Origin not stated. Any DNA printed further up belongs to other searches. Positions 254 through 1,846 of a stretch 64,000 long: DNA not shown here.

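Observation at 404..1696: Intact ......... intein inserted exactly in the catalytic GGQ motif of release factor aRF1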

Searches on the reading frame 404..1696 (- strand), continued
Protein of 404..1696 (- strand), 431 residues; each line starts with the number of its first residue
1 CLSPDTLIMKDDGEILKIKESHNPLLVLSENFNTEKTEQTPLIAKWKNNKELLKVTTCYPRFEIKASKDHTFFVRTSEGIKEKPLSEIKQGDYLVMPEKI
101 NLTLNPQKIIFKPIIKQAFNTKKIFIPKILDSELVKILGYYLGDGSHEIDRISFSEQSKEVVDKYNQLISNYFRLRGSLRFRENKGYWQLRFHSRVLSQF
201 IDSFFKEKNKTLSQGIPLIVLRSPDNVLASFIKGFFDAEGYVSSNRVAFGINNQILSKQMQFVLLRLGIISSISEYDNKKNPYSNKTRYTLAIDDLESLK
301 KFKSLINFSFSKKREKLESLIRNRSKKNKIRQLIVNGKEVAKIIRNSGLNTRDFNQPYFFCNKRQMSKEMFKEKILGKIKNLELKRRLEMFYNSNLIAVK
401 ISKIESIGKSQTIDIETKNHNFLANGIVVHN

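Call 42: find_encoding_contigs(protein=P0001, flank=3000, max_places=2)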
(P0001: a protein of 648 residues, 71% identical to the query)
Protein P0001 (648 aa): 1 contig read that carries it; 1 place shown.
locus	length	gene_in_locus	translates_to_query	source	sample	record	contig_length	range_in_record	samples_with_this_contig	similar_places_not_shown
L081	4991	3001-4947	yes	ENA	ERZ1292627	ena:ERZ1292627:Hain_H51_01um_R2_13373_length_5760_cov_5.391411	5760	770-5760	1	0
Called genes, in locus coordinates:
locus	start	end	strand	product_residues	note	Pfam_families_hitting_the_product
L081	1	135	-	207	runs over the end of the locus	PF14520:HHH_5 (faint), PF00730:HhH-GPD, PF00633:HHH (weak)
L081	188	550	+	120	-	-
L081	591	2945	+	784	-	PF00133:tRNA-synt_1, PF09334:tRNA-synt_1g, PF01406:tRNA-synt_1e (weak), PF08264:Anticodon_1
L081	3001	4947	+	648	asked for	PF03463:eRF1_1, PF03464:eRF1_2, PF14890:Intein_splicing, PF14528:LAGLIDADG_3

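Call 49: find_encoding_contigs(protein=P0066, flank=4000, max_places=1)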
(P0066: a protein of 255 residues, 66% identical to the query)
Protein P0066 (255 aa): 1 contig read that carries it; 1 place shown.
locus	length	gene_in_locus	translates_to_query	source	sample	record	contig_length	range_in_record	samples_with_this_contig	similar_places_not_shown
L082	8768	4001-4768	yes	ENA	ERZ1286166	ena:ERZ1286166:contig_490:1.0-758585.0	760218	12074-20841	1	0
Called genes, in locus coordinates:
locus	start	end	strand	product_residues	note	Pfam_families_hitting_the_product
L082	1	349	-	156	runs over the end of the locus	-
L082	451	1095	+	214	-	PF01966:HD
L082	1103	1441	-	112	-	PF01849:NAC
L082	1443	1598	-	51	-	PF03911:Sec61_beta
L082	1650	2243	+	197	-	PF00133:tRNA-synt_1, PF09334:tRNA-synt_1g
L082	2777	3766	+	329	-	PF00133:tRNA-synt_1, PF09334:tRNA-synt_1g, PF01406:tRNA-synt_1e, PF08264:Anticodon_1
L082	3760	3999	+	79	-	-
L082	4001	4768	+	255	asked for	PF03463:eRF1_1, PF03464:eRF1_2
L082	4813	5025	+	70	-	-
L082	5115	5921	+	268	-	PF14890:Intein_splicing, PF14528:LAGLIDADG_3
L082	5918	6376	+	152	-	PF03464:eRF1_2, PF03465:eRF1_3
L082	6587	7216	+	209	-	-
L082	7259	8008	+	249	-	-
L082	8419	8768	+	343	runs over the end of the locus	PF00078:RVT_1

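Call 50: find_encoding_contigs(protein=P0031, flank=4000, max_places=1)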
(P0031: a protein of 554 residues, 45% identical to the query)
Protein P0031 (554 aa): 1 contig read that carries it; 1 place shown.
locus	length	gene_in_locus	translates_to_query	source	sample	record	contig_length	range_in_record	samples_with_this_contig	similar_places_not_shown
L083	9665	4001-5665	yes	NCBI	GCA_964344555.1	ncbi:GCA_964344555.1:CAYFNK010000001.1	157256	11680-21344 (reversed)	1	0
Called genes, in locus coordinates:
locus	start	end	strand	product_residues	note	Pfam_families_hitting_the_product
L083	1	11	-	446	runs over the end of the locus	PF01406:tRNA-synt_1e, PF01921:tRNA-synt_1f (faint), PF09334:tRNA-synt_1g, PF09190:DALR_2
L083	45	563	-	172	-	-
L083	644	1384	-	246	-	-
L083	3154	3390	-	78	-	-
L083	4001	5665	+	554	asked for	PF14890:Intein_splicing, PF14528:LAGLIDADG_3, PF18854:baeRF_family10 (weak), PF03464:eRF1_2, PF18859:acVLRF1 (weak), PF03465:eRF1_3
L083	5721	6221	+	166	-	PF04079:SMC_ScpB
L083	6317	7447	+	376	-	PF13506:Glyco_transf_21, PF13641:Glyco_tranf_2_3, PF00535:Glycos_transf_2, PF10111:Glyco_tranf_2_2, PF13632:Glyco_trans_2_3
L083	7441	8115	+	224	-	-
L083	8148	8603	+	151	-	PF26602:HVO_2718_N (weak), PF24250:HVO_2718 (faint), PF01381:HTH_3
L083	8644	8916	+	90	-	PF13656:RNA_pol_L_2, PF01193:RNA_pol_L (weak)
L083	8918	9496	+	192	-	-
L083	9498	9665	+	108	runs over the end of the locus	PF01096:Zn_ribbon_TFIIS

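Call 56: find_related_loci(query=window:404-1696:-, collection=viral_contigs, flank=3000)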
Query window:404-1696:- (431 aa) in viral_contigs; peptide patterns used: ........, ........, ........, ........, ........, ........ (x = any residue, [..] = any of these).
16 stretches matched a pattern, but none encodes a relative of the query by tblastn (E <= 1e-3).
